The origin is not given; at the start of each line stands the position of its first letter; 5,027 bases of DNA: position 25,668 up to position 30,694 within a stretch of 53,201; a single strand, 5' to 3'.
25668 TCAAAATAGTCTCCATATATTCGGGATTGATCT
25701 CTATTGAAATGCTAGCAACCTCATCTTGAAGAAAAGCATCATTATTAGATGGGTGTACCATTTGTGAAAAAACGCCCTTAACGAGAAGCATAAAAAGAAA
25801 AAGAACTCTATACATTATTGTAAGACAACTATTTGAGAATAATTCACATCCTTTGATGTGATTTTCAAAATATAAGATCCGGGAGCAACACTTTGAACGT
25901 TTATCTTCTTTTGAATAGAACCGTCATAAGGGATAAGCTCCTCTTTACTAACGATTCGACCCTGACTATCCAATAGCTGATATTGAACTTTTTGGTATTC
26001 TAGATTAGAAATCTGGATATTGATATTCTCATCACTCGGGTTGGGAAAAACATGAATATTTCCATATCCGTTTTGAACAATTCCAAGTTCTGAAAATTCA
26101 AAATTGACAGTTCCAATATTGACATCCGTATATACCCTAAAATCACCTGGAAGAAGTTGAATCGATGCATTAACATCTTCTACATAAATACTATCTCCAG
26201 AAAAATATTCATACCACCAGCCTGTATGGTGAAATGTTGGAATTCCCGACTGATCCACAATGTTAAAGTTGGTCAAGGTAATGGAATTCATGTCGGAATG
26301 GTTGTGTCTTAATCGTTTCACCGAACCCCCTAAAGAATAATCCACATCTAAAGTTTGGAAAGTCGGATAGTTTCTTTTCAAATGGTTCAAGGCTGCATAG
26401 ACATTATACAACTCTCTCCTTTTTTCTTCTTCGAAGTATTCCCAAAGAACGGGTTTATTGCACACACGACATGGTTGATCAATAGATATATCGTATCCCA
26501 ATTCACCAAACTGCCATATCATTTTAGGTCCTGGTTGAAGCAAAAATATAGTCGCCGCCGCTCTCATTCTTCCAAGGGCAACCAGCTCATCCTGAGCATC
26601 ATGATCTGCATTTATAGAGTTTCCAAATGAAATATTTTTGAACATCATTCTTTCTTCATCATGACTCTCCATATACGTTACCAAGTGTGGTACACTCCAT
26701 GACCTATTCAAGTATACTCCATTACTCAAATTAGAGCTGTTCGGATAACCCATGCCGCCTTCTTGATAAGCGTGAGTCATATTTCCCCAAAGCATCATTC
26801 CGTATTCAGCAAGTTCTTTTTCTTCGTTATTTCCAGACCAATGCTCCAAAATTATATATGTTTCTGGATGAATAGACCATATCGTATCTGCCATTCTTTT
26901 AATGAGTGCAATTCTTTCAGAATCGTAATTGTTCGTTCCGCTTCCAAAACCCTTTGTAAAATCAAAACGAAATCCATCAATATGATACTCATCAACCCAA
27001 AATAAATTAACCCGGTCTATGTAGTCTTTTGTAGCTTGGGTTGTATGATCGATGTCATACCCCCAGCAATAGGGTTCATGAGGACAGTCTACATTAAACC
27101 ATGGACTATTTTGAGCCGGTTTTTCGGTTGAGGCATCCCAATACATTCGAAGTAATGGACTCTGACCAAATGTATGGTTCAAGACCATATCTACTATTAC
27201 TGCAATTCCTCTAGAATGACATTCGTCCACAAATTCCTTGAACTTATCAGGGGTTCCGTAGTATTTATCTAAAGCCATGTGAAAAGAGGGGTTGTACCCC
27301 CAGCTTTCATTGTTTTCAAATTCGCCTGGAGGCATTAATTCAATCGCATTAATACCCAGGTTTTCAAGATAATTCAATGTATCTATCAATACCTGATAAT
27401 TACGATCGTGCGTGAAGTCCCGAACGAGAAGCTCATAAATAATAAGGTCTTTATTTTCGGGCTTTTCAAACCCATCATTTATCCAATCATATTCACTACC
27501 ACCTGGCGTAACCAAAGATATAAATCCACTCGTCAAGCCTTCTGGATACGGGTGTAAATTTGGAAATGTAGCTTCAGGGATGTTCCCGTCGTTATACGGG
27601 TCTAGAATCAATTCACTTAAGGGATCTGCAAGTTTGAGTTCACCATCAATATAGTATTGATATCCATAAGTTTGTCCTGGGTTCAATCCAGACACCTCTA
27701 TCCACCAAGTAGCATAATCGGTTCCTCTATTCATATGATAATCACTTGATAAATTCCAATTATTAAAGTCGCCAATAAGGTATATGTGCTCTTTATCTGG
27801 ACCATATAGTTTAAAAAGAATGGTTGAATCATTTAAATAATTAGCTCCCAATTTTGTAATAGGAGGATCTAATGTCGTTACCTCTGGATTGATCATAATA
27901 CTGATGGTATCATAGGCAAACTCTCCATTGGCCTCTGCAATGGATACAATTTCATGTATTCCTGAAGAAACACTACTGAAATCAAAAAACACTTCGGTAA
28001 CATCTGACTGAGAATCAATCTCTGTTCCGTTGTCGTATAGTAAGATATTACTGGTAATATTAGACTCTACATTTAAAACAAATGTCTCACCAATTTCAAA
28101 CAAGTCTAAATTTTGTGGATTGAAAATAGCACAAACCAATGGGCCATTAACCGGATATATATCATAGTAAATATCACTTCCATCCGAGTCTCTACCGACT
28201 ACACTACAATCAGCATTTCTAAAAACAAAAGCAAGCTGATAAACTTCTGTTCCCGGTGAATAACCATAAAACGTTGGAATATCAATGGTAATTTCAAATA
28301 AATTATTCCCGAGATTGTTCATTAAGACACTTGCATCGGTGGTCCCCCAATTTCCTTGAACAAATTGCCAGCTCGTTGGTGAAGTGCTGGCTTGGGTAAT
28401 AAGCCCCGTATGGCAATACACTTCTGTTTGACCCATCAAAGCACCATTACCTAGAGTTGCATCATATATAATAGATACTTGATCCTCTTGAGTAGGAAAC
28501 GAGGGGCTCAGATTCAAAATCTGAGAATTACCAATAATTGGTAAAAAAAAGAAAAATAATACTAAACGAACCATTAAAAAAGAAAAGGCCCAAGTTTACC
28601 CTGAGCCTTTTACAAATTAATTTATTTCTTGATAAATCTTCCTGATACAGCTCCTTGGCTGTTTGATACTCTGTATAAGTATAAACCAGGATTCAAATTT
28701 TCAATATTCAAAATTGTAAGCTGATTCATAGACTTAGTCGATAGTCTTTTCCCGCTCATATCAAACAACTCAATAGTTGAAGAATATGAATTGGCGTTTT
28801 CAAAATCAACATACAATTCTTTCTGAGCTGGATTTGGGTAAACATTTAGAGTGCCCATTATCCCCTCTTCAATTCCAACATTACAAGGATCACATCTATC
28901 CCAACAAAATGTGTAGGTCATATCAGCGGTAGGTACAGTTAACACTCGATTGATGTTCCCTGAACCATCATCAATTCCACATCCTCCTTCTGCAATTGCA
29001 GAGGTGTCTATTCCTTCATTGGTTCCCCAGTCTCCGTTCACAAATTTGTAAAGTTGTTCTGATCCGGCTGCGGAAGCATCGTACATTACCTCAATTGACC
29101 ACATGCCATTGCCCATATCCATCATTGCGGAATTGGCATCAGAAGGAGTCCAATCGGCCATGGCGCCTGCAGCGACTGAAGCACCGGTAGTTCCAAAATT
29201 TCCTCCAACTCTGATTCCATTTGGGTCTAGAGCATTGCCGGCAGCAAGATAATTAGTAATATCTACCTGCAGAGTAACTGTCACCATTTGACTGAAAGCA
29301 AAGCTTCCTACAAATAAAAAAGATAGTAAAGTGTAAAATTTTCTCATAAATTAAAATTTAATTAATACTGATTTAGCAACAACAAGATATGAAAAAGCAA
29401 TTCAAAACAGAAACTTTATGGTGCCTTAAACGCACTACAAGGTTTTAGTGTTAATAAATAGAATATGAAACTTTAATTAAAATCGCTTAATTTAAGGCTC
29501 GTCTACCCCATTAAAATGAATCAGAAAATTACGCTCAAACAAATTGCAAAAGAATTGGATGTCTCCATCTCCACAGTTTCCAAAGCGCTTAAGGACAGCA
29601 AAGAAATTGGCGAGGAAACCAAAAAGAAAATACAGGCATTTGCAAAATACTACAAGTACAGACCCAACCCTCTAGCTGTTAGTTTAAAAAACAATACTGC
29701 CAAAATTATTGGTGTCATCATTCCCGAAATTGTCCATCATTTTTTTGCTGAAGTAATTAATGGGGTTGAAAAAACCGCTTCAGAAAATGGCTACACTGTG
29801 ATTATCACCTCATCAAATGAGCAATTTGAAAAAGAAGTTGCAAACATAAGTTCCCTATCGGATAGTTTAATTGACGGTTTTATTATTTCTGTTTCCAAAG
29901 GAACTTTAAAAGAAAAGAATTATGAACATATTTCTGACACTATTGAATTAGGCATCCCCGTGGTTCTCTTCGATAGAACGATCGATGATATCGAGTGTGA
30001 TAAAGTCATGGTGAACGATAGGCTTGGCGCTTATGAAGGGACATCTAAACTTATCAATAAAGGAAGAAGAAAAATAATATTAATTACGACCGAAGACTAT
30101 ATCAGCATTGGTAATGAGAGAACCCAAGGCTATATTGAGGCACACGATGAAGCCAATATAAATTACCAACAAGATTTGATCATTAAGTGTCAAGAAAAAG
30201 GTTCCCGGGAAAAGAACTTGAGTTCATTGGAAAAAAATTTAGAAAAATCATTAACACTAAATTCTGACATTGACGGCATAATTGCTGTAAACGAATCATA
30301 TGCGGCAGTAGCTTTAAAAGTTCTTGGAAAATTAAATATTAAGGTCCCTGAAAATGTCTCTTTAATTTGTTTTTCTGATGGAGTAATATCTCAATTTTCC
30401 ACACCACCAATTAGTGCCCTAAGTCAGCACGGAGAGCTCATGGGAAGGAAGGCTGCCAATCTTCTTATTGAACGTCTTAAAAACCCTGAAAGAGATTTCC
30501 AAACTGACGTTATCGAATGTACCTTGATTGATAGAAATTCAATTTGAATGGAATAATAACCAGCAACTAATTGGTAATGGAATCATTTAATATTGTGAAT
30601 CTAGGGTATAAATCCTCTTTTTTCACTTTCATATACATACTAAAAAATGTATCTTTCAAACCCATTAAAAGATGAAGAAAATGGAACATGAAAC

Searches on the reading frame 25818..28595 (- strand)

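Call 55: search_protein_families(library=pfam, proteins=[window:25818-28595:-], max_evalue=0.0001)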
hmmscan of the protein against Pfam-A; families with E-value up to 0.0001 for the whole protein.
window:25818-28595:- (926 aa): 4 families
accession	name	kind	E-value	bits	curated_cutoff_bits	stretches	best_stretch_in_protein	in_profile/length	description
PF00128.31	Alpha-amylase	-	5.8e-21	75.7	22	1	403-511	21-129/446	Alpha amylase, catalytic domain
PF18962.6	Por_Secre_tail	-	1.4e-10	41.7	27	1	849-923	1-74/75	Secretion system C-terminal sorting domain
PF02922.24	CBM_48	-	2.9e-08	34.4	22.4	1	248-334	1-82/83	Carbohydrate-binding module 48 (Isoamylase N-terminal domain)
PF16328.11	DUF4961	-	5.7e-06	26.1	27.1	1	23-132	180-281/283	Domain of unknown function (DUF4961)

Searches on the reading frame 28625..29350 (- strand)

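Call 55: search_protein_families(library=pfam, proteins=[window:28625-29350:-], max_evalue=0.0001)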
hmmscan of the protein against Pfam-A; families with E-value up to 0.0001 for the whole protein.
window:28625-29350:- (242 aa): 1 family
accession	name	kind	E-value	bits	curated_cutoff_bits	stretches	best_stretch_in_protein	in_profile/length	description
PF18962.6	Por_Secre_tail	-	1.2e-13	51.5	27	1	170-238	1-72/75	Secretion system C-terminal sorting domain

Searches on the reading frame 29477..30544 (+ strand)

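Call 55: search_protein_families(library=pfam, proteins=[window:29477-30544:+], max_evalue=0.0001)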
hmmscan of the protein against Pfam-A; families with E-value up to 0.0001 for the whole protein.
window:29477-30544:+ (356 aa): 4 families
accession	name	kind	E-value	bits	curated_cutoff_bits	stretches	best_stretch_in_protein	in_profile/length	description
PF00532.27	Peripla_BP_1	-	7.8e-26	91.6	22.2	1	77-338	3-264/281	Periplasmic binding proteins and sugar binding domain of LacI family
PF13377.12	Peripla_BP_3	-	3.5e-25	89.5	26.5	1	191-355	3-166/167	Periplasmic binding protein-like domain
PF13407.12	Peripla_BP_4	-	2.4e-13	50.7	35.1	1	78-288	1-207/258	Periplasmic binding protein domain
PF00356.27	LacI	-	5.6e-10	39.3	27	1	19-64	1-46/46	Bacterial regulatory proteins, lacI family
